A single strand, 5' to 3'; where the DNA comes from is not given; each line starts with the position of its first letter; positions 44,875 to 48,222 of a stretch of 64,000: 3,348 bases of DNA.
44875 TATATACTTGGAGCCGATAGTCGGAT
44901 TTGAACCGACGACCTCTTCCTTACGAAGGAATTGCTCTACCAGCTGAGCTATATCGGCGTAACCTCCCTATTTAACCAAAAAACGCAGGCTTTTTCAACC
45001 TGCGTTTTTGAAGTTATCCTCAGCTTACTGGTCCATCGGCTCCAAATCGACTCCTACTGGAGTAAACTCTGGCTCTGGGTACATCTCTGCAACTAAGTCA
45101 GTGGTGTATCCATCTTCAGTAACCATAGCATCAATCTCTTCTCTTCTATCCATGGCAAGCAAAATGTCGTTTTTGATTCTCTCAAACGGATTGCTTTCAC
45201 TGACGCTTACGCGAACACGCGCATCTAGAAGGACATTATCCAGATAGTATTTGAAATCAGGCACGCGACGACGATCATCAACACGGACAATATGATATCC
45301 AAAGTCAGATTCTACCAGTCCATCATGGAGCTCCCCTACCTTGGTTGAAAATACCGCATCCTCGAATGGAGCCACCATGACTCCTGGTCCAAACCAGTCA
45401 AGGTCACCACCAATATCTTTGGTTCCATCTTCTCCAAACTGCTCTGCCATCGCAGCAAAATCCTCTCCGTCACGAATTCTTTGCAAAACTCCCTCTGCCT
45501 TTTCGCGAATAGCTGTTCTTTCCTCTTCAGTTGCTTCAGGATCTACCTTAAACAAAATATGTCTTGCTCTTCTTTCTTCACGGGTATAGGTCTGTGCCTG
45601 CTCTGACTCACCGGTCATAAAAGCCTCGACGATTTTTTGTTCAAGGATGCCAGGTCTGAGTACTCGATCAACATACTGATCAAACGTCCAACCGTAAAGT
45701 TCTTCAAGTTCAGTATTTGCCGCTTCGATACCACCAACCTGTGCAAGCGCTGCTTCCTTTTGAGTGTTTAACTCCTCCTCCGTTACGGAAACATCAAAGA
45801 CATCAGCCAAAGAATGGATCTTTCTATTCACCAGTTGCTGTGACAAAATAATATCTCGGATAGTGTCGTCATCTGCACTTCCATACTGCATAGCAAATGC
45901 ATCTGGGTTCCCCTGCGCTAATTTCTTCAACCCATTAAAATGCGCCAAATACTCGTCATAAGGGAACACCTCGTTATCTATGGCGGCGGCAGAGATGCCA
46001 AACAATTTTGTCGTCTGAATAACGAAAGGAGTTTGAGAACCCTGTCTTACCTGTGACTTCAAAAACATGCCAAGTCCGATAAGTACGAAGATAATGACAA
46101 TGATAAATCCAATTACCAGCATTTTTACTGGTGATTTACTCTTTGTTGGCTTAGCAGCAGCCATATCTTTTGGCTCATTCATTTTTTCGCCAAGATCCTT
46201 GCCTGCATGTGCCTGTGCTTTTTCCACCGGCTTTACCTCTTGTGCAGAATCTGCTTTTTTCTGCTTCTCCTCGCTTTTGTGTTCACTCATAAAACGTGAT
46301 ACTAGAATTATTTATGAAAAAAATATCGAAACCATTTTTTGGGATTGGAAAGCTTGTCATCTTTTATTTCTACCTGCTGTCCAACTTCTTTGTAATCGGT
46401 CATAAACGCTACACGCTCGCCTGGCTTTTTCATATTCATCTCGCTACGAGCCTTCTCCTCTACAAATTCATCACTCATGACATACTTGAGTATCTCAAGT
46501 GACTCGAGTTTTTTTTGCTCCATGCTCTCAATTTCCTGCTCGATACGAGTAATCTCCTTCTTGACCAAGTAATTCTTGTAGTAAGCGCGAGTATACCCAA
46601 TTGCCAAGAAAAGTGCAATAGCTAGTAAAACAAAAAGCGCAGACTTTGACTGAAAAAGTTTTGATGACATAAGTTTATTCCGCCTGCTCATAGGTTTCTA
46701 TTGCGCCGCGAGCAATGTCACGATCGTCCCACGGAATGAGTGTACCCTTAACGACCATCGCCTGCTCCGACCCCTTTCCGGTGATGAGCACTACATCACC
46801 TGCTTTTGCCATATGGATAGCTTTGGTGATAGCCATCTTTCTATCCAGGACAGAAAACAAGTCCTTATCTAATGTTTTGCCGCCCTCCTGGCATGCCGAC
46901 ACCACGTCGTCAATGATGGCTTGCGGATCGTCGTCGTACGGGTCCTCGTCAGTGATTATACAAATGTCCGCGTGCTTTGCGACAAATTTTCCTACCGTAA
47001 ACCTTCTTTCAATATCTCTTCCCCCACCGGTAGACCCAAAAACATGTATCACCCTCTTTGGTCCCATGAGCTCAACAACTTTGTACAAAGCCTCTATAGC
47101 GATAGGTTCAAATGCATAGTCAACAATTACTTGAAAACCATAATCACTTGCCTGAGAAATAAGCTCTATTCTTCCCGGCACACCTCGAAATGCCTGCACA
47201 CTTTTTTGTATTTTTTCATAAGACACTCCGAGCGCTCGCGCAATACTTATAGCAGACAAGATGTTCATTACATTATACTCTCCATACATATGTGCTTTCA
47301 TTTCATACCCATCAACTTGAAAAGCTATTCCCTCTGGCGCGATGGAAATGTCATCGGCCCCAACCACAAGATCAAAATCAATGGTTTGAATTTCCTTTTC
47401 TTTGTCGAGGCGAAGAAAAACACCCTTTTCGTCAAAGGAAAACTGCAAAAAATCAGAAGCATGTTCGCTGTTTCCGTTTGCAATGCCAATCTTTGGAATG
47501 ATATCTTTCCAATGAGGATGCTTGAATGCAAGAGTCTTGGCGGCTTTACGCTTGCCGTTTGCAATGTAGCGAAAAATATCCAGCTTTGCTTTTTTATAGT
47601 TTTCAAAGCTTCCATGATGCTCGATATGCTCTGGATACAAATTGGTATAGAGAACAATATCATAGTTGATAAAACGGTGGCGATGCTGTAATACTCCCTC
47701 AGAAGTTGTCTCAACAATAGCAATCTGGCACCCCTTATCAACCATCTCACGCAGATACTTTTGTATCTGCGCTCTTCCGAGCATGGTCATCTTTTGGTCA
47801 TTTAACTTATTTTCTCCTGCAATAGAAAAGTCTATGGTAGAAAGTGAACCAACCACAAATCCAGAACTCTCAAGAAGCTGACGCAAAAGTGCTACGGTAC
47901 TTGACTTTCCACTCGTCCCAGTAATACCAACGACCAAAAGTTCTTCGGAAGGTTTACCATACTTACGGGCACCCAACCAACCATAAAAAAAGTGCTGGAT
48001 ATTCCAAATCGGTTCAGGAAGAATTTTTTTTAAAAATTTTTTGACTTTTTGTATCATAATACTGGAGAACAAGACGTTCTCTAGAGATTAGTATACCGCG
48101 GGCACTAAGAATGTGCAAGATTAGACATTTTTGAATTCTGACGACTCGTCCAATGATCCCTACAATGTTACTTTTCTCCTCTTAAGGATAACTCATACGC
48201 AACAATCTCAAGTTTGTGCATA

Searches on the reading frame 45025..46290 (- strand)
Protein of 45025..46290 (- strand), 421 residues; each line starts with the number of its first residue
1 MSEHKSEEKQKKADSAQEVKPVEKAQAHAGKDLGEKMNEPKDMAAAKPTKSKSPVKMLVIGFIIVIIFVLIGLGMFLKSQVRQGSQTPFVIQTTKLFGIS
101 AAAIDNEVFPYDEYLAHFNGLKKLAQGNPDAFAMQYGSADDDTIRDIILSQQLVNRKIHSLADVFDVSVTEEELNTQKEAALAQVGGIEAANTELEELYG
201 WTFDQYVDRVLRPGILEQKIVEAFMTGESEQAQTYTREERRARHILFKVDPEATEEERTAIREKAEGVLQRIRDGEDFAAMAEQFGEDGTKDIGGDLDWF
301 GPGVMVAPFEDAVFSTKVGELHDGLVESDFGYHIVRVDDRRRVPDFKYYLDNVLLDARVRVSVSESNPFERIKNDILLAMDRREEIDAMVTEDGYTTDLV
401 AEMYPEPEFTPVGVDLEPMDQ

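Call 33: search_protein_families(library=ncbifam, proteins=[window:45025-46290:-], max_evalue=1e-10)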
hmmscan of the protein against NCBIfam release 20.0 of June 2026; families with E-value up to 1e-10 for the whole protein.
window:45025-46290:- (421 aa): 6 families
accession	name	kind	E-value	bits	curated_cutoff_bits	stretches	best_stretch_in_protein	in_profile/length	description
NF002824.0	PRK02998.1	subfamily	1.8e-20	73.5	360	1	160-354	62-237/283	peptidylprolyl isomerase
NF002846.0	PRK03095.1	equivalog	1.8e-15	57.2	361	1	212-342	107-223/287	peptidylprolyl isomerase PrsA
TIGR02933.1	nifM_nitrog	equivalog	2.5e-14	53.8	168.2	1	123-337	6-217/256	nitrogen fixation protein NifM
NF008038.0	PRK10770.1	equivalog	4.1e-14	52.2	394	1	233-343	278-386/431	peptidylprolyl isomerase SurA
NF000809.0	PRK00059.1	equivalog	1.9e-12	47.3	303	1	151-383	91-309/336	peptidylprolyl isomerase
NF002827.0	PRK03002.1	equivalog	1.7e-11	43.7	343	1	263-344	148-229/285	peptidylprolyl isomerase PrsA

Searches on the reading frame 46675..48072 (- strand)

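Call 35: search_protein_families(library=pfam, proteins=[window:46675-48072:-], max_evalue=0.00001)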
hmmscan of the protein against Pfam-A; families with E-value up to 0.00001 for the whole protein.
window:46675-48072:- (465 aa): 2 families
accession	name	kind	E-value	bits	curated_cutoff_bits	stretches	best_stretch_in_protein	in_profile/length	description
PF08245.18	Mur_ligase_M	-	1.3e-29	104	24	1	50-277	1-199/200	Mur ligase middle domain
PF02875.26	Mur_ligase_C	-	7.8e-21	75.7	28.4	1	300-434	1-127/127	Mur ligase, glutamate ligase domain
